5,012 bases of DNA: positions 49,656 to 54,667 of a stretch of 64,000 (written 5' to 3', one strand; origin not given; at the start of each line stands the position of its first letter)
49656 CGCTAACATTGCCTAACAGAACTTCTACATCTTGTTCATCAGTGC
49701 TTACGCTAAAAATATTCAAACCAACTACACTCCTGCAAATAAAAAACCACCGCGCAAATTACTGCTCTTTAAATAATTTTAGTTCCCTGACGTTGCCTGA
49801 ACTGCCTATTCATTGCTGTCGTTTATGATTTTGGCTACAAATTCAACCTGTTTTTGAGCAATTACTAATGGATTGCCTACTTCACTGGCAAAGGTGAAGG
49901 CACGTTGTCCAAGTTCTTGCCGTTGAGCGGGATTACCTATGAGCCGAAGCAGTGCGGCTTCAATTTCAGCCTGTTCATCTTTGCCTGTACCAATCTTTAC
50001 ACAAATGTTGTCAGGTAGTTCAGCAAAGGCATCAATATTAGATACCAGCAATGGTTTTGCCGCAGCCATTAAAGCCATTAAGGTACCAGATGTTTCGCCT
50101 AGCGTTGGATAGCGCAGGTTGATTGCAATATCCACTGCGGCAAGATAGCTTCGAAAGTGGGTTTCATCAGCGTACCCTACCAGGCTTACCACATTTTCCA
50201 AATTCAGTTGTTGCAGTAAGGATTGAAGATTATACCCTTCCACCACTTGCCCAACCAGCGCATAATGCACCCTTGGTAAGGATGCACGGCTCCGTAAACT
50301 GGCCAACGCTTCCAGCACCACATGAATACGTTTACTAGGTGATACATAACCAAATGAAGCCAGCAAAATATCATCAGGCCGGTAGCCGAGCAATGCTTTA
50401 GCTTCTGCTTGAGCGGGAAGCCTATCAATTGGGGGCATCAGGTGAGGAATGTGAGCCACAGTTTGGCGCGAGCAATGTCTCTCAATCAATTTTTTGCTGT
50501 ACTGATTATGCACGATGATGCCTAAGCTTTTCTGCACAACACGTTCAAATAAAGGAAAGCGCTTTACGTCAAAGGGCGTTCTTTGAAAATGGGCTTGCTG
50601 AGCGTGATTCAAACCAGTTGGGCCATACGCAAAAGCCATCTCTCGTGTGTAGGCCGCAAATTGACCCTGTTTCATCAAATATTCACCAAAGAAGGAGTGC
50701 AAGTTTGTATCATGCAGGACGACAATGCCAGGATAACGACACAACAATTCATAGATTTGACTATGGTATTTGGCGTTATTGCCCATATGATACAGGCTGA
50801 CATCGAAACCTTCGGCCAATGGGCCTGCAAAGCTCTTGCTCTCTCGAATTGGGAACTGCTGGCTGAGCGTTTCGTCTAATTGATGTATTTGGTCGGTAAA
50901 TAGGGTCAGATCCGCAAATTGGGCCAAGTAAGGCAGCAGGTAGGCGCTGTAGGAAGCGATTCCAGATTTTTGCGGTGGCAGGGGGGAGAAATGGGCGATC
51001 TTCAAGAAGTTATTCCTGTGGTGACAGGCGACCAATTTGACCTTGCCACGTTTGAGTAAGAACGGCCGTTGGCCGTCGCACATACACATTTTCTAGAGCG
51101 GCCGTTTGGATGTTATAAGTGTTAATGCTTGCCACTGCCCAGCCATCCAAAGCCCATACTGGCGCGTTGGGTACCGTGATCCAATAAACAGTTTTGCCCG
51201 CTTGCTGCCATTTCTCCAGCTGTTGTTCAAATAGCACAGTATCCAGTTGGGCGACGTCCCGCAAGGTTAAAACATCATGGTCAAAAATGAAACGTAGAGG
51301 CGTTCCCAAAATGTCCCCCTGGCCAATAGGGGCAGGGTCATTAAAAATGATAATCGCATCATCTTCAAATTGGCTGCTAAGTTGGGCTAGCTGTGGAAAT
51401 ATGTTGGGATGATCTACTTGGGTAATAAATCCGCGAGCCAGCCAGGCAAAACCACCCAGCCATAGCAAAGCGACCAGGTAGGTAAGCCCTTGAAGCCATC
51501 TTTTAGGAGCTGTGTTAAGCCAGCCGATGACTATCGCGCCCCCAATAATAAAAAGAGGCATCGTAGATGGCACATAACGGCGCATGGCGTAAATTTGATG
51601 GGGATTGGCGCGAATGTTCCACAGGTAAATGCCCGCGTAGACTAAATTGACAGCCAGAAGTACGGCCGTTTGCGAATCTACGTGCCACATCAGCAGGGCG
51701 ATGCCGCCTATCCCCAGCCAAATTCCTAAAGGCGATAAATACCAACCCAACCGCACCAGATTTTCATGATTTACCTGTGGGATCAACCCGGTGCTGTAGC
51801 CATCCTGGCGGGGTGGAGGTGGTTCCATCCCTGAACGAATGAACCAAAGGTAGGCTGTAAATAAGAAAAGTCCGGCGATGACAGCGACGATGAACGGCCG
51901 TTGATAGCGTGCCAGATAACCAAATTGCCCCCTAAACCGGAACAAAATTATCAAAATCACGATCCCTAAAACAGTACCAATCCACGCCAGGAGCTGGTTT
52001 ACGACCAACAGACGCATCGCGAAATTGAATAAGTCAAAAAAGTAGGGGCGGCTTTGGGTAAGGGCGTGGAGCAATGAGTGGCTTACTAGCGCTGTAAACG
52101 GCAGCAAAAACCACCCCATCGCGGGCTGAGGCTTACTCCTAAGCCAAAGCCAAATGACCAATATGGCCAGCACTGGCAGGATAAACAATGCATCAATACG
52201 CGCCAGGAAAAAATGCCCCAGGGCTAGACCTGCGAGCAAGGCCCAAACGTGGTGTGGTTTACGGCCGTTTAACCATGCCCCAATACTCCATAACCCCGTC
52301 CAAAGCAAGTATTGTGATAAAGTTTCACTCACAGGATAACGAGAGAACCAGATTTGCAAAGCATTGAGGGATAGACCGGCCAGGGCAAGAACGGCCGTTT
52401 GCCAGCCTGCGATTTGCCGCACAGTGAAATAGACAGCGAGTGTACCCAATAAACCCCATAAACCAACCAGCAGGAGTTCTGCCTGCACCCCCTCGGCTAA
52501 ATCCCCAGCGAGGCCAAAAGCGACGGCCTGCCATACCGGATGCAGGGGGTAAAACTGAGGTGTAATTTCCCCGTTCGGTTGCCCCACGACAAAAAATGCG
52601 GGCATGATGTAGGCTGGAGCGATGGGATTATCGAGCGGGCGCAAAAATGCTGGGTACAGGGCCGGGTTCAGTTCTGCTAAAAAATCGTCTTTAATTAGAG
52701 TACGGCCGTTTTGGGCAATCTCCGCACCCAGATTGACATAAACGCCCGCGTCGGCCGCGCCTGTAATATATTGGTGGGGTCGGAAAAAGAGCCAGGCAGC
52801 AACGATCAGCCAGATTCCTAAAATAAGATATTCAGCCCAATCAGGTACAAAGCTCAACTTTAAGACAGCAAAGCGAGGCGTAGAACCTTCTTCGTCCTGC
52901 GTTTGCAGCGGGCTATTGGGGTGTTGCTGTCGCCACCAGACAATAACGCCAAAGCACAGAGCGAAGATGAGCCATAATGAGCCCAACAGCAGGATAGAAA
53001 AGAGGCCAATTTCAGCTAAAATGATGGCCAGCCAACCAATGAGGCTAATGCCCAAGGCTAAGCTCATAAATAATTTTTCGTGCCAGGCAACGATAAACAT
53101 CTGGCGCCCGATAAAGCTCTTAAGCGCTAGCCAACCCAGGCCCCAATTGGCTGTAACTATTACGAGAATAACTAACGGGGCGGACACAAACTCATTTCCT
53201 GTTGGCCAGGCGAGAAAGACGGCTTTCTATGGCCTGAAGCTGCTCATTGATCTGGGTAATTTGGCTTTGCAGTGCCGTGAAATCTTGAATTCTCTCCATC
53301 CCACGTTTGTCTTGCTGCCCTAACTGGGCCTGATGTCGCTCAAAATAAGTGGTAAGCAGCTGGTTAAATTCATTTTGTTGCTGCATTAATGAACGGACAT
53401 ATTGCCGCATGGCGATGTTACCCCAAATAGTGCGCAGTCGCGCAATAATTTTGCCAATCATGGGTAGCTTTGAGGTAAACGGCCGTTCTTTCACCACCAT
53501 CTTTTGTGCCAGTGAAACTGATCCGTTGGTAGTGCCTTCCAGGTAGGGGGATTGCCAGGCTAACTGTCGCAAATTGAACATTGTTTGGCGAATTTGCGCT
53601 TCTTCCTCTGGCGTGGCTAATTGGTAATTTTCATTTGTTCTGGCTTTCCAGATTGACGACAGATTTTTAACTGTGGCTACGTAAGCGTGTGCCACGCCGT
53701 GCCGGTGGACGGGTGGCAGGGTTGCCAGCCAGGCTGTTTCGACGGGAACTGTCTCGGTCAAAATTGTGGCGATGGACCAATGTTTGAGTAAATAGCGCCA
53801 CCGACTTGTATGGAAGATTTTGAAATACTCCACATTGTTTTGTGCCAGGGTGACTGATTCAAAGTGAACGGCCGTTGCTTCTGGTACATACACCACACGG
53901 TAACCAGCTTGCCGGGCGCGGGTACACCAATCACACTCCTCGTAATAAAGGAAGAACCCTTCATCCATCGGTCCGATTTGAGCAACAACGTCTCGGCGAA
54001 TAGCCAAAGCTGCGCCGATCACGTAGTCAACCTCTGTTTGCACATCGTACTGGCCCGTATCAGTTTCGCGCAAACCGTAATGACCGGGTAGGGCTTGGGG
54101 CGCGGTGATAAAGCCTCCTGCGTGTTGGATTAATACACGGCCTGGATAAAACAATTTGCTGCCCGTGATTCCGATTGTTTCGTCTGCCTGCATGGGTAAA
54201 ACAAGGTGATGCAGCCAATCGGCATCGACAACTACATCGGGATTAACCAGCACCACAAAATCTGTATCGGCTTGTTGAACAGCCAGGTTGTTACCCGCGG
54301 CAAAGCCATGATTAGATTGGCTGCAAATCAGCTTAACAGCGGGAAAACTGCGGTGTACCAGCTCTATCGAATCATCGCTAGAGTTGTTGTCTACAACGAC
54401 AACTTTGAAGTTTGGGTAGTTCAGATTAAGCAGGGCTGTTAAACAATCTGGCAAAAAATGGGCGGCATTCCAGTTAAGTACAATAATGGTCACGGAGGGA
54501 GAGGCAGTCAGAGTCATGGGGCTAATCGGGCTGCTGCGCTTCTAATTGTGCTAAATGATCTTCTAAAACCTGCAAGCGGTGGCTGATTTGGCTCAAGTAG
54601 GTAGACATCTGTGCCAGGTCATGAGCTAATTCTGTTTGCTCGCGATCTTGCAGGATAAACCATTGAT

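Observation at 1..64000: Hyper-abundant octamer palindrome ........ (mostly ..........): a HIP1-like highly iterated palindrome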

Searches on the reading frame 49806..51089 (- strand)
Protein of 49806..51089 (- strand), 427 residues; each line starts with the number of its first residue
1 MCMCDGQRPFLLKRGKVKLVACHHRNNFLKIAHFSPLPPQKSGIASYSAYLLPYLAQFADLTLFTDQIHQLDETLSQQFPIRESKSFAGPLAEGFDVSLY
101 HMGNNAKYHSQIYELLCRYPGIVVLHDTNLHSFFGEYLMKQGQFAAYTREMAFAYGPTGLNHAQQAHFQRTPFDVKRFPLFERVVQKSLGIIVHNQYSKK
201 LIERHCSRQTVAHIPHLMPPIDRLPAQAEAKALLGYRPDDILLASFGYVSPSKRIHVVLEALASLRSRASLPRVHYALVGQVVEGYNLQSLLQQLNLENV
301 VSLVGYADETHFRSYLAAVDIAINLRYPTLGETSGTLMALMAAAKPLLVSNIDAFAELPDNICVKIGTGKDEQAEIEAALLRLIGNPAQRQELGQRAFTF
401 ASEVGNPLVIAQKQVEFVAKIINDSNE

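Call 15: search_protein_families(library=pfam, proteins=[window:49806-51089:-])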
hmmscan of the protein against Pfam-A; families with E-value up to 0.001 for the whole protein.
window:49806-51089:- (427 aa): 2 families
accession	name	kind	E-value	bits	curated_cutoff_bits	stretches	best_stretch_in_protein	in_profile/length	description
PF00534.26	Glycos_transf_1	-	3.7e-11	43.3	26.4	1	237-397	12-169/172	Glycosyl transferases group 1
PF13692.12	Glyco_trans_1_4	-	7.2e-10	39.7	27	1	246-385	7-141/142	Glycosyl transferases group 1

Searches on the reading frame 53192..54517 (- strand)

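Call 7: search_protein_families(library=pfam, proteins=[window:53192-54517:-])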
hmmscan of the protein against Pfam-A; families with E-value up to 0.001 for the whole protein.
window:53192-54517:- (441 aa): 4 families
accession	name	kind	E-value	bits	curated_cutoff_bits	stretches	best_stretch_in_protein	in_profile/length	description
PF00535.33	Glycos_transf_2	-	4.5e-22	79.2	23.3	1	10-181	1-167/168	Glycosyl transferase family 2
PF13641.12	Glyco_tranf_2_3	-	1.1e-21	78.4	27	1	7-224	1-217/230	Glycosyltransferase like family 2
PF10111.15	Glyco_tranf_2_2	-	3.2e-06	27.3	27.3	1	8-202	1-200/276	Glycosyltransferase like family 2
PF13632.12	Glyco_trans_2_3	-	7.7e-06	26.3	27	1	88-221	2-125/198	Glycosyl transferase family group 2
